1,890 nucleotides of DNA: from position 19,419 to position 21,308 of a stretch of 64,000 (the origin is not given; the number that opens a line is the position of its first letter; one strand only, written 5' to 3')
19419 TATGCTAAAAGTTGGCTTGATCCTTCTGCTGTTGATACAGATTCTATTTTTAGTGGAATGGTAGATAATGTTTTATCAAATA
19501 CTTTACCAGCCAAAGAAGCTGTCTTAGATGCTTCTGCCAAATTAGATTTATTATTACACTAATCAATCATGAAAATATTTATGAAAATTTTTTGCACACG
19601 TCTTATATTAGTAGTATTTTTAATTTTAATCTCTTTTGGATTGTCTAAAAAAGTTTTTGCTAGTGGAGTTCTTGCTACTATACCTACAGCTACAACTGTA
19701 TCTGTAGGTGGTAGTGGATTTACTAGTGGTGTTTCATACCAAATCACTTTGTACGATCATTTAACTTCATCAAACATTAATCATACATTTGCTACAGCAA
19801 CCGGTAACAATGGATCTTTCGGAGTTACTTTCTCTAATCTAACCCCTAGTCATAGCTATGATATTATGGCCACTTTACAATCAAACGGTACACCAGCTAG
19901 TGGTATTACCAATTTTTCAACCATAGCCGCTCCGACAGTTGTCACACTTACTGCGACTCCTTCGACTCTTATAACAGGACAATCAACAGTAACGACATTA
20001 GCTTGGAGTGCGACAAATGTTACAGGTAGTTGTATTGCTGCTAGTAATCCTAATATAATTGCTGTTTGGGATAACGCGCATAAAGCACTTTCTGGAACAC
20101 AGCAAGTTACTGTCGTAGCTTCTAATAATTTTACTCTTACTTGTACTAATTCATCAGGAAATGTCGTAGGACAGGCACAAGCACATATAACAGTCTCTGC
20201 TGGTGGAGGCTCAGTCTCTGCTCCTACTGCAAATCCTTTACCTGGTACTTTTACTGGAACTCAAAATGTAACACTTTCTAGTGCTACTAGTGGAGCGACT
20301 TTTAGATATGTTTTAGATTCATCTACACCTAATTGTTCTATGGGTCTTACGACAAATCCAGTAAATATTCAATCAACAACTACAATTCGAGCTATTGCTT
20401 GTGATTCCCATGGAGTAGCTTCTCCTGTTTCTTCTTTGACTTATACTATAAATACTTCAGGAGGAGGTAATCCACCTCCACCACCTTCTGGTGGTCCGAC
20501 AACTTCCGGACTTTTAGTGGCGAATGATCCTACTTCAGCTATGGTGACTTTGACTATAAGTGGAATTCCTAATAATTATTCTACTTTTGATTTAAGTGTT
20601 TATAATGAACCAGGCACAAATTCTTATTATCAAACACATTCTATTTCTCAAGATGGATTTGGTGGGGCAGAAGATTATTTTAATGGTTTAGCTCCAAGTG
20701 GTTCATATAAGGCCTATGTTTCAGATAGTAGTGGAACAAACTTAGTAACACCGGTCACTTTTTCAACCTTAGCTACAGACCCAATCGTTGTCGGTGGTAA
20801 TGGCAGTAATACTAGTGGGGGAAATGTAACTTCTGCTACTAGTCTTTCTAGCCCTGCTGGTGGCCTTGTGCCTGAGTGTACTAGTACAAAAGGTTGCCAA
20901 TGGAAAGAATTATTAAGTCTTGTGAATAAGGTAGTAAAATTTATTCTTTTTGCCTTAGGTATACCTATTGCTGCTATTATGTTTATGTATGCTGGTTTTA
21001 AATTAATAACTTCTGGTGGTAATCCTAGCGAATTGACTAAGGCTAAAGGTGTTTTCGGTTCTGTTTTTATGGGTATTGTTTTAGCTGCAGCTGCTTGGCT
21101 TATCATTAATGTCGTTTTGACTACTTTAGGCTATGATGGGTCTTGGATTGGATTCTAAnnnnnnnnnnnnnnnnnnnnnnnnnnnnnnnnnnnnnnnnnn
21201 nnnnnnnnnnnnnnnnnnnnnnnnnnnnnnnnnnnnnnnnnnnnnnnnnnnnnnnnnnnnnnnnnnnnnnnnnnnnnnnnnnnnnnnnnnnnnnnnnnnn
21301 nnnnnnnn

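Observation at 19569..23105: Tandem array of six VirB2/TrbC-like two-helix pilin paralogs, the first fused to a 450-aa adhesin-like domain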

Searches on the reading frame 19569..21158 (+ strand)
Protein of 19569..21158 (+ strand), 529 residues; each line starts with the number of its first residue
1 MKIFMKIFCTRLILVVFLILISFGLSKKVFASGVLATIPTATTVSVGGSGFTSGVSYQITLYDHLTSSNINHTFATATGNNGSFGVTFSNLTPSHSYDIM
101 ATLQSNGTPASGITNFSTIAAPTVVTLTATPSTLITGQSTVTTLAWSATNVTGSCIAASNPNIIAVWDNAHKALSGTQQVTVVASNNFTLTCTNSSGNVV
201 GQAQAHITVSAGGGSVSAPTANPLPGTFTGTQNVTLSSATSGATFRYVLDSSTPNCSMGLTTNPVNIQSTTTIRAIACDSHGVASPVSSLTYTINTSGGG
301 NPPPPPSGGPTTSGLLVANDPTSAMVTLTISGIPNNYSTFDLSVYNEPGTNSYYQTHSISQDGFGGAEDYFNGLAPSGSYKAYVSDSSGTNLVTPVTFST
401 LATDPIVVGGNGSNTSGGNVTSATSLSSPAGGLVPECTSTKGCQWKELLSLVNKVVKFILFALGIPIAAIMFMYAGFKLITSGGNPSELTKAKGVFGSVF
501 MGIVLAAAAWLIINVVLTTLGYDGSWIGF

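Call 3: search_protein_families(library=pfam, proteins=[window:19569-21158:+], max_evalue=1)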
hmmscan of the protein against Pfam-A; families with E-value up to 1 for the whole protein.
window:19569-21158:+ (529 aa): 5 families
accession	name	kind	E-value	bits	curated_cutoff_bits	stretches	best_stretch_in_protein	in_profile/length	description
PF13290.12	CHB_HEX_C_1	-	3.2e-13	49.8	22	1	223-288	1-66/67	Chitobiase/beta-hexosaminidase C-terminal domain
PF13287.12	Fn3_assoc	-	2.1e-09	37.8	23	1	234-292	1-59/59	Fn3 associated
PF18895.5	T4SS_pilin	-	1.4e-07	31.9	26.6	1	452-516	9-71/71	Type IV secretion system pilin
PF04956.18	TrbC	-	0.00062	20.4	27.9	1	450-510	39-92/98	TrbC/VIRB2 pilin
PF13585.12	CHU_C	-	0.15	12.7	27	1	327-384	17-70/86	CHU_C Type IX secretion signal domain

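Call 4: search_protein_families(library=ncbifam, proteins=[window:19569-21158:+], max_evalue=1)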
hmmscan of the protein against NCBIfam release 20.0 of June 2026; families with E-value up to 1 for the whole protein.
window:19569-21158:+ (529 aa): 0 families

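Call 14: find_homologous_proteins(query=window:19569-21158:+, max_evalue=0.001)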
Query window:19569-21158:+ (529 aa): 12 proteins with E <= 0.001 among 8000 candidates.
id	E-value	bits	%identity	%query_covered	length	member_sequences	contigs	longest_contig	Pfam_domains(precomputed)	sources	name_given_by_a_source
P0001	0.0e+0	1118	100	99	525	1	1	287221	PF13287.13,PF18895.6,PF13290.14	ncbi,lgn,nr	ncbi:MAG: chitobiase/beta-hexosaminidase C-terminal domain-containing protein [Candidatus Nomurabact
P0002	8.9e-246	834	97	41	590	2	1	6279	PF18895.6,PF13290.14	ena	-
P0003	5.0e-190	651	63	98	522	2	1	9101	PF13287.13,PF18895.6,PF13290.14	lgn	-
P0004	6.6e-49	185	36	25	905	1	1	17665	PF13287.13,PF13290.14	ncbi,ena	-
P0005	6.7e-44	169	47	16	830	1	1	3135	PF13287.13,PF13290.14,PF05345.19,PF03174.20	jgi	jgi:hypothetical protein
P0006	3.5e-39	153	38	22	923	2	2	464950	PF18099.8,PF16990.12,PF08787.19,PF13287.13,PF13290.14,PF28587.1,PF03174.20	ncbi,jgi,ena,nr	ncbi:MAG TPA: chitobiase/beta-hexosaminidase C-terminal domain-containing protein [Opitutaceae bacte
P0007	6.1e-39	152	49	16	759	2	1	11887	PF13287.13,PF13290.14,PF00395.26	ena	-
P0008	1.3e-27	115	37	26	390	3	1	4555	PF13287.13,PF13290.14,PF03174.20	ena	-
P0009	8.3e-26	109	44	15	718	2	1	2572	PF13287.13,PF13290.14,PF18454.8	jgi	jgi:hypothetical protein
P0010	7.7e-20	89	39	38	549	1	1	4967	-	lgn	-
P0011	2.1e-8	51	49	13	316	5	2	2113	PF00691.26,PF13287.13,PF13290.14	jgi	jgi:outer membrane protein OmpA-like peptidoglycan-associated protein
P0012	1.2e-7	49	47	18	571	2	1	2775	PF16483.11,PF13287.13,PF13290.14,PF22184.3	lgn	-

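Call 15: find_encoding_contigs(protein=P0001, flank=10000, max_places=3)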
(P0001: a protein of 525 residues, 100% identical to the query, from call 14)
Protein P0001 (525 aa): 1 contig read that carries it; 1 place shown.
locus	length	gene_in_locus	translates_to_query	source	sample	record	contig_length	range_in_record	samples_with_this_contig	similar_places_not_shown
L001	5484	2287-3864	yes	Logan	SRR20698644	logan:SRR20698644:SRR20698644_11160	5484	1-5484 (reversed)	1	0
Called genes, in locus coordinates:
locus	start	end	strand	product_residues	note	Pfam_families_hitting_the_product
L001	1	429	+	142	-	?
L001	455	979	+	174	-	PF00891:Methyltransf_2 (weak), PF01209:Ubie_methyltran, PF02475:TRM5-TYW2_MTfase (weak), PF05175:MTS, PF13847:Methyltransf_31, PF08241:Methyltransf_11, PF08242:Methyltransf_12, PF13649:Methyltransf_25, +3 more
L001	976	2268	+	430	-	PF13416:SBP_bac_8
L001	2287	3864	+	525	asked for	PF13287:Fn3_assoc, PF13290:CHB_HEX_C_1, PF18895:T4SS_pilin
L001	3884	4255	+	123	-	PF18895:T4SS_pilin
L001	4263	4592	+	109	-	PF18895:T4SS_pilin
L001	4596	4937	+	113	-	-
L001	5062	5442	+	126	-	PF18895:T4SS_pilin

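Call 16: find_encoding_contigs(protein=P0003, flank=10000, max_places=3)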
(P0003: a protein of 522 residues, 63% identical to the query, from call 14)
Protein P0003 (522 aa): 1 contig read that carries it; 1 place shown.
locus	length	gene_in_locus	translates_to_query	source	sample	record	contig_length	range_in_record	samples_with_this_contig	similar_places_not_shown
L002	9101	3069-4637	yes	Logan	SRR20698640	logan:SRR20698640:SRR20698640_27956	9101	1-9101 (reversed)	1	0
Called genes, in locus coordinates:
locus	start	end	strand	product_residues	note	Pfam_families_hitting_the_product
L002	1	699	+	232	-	?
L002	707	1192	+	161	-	PF12570:DUF3750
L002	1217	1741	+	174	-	PF01209:Ubie_methyltran, PF05175:MTS, PF02390:Methyltransf_4 (weak), PF13847:Methyltransf_31, PF08241:Methyltransf_11, PF08242:Methyltransf_12, PF13649:Methyltransf_25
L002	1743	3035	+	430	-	PF13416:SBP_bac_8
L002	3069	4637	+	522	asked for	PF13287:Fn3_assoc, PF13290:CHB_HEX_C_1, PF18895:T4SS_pilin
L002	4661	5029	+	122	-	PF18895:T4SS_pilin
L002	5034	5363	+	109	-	PF18895:T4SS_pilin (weak)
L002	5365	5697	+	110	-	PF18895:T4SS_pilin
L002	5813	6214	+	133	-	PF18895:T4SS_pilin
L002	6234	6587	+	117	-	PF18895:T4SS_pilin (weak)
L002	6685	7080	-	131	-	-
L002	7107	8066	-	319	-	-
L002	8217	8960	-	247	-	-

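Call 17: find_encoding_contigs(protein=P0002, flank=10000, max_places=3)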
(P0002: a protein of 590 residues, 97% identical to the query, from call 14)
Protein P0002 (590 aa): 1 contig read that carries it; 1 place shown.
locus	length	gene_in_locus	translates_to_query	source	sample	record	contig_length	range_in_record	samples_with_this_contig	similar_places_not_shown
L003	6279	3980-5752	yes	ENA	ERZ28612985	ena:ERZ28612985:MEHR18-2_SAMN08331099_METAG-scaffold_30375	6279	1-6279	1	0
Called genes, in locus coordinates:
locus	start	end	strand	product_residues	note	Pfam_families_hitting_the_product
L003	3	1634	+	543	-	?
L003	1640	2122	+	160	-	PF12570:DUF3750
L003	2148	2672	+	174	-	PF00891:Methyltransf_2 (weak), PF02527:GidB (weak), PF01209:Ubie_methyltran, PF05175:MTS, PF13847:Methyltransf_31, PF08241:Methyltransf_11, PF08242:Methyltransf_12, PF13649:Methyltransf_25, +3 more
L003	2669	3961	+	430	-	-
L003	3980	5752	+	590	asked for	PF13290:CHB_HEX_C_1 (weak), PF18895:T4SS_pilin (weak)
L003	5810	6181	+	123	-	PF18895:T4SS_pilin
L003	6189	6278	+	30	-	?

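Call 31: find_encoding_contigs(protein=P0010, flank=10000, max_places=3)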
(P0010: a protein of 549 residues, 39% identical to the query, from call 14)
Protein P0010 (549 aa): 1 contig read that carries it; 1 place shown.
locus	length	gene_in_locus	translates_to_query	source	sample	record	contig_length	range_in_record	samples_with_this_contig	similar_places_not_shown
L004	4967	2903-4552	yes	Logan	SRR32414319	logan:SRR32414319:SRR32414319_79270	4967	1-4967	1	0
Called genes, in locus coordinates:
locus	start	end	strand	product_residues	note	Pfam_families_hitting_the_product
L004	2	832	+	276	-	?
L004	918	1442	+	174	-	PF01209:Ubie_methyltran, PF02475:TRM5-TYW2_MTfase, PF08704:GCD14, PF13489:Methyltransf_23, PF13847:Methyltransf_31, PF08241:Methyltransf_11, PF08242:Methyltransf_12, PF13649:Methyltransf_25, +2 more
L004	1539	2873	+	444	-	PF01547:SBP_bac_1, PF13416:SBP_bac_8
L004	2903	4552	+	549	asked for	-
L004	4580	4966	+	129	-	?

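Call 45: predict_structure(alignment_id=A3)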
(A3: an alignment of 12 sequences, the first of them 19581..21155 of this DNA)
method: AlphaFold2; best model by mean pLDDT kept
length: 525 residues; sequences in the alignment: 12
mean_pLDDT: 57.7   pTM: 0.27
mean pLDDT of the five models: 57.7, 57.1, 53.9, 53.9, 53.0
residues with pLDDT >= 90: 35; 70-90: 101; 50-70: 168; < 50: 221
segments of 3 or more residues with pLDDT < 50: 1-37, 115-210, 293-298, 303-305, 311-320, 344-347, 397-446, 515-525
pLDDT, mean of each block of 10 residues (from residue 1): 42 43 32 42 65 81 79 70 68 77 66 50 42 41 45 39 37 35 42 42 38 87 89 87 88 82 90 83 91 48 50 43 64 69 54 62 60 64 68 54 31 32 36 44 50 53 62 62 64 63 57 48 39
secondary structure, 60 per line:
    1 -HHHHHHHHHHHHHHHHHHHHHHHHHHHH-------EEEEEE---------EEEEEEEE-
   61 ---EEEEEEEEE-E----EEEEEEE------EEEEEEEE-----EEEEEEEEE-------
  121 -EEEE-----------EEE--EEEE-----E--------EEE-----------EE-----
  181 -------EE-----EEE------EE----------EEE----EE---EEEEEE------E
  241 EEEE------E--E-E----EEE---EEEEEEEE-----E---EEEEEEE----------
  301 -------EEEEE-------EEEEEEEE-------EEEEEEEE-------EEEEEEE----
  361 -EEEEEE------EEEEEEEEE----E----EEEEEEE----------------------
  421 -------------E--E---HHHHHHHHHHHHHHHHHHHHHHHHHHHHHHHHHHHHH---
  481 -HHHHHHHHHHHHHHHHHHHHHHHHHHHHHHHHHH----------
elements in order: H2-29 E37-42 E52-59 E64-72 E79-85 E92-99 E105-113 E122-125 E137-139 E142-145 E160-162 E195-197 E216-218 E228-233 E240-244 E261-263 E267-274 E284-290 E308-312 E320-327 E335-342 E350-356 E362-367 E374-382 E392-398 H441-477 H482-515

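Call 47: search_protein_families(library=pfam, proteins=[P0010, P0002], max_evalue=0.01)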
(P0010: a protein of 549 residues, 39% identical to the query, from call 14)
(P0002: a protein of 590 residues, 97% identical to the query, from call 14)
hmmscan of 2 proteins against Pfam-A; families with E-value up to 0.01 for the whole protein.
P0010 (549 aa): 1 family
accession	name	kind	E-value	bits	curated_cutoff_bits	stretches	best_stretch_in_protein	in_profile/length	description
PF18895.5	T4SS_pilin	-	2.5e-05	24.7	26.6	1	469-526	15-71/71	Type IV secretion system pilin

P0002 (590 aa): 3 families
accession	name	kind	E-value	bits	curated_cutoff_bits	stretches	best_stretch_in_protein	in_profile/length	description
PF18895.5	T4SS_pilin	-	1.4e-07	31.9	26.6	1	513-577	9-71/71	Type IV secretion system pilin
PF13290.12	CHB_HEX_C_1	-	8e-06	26.2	22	1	222-283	2-62/67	Chitobiase/beta-hexosaminidase C-terminal domain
PF04956.18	TrbC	-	0.00034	21.2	27.9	1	511-571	39-92/98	TrbC/VIRB2 pilin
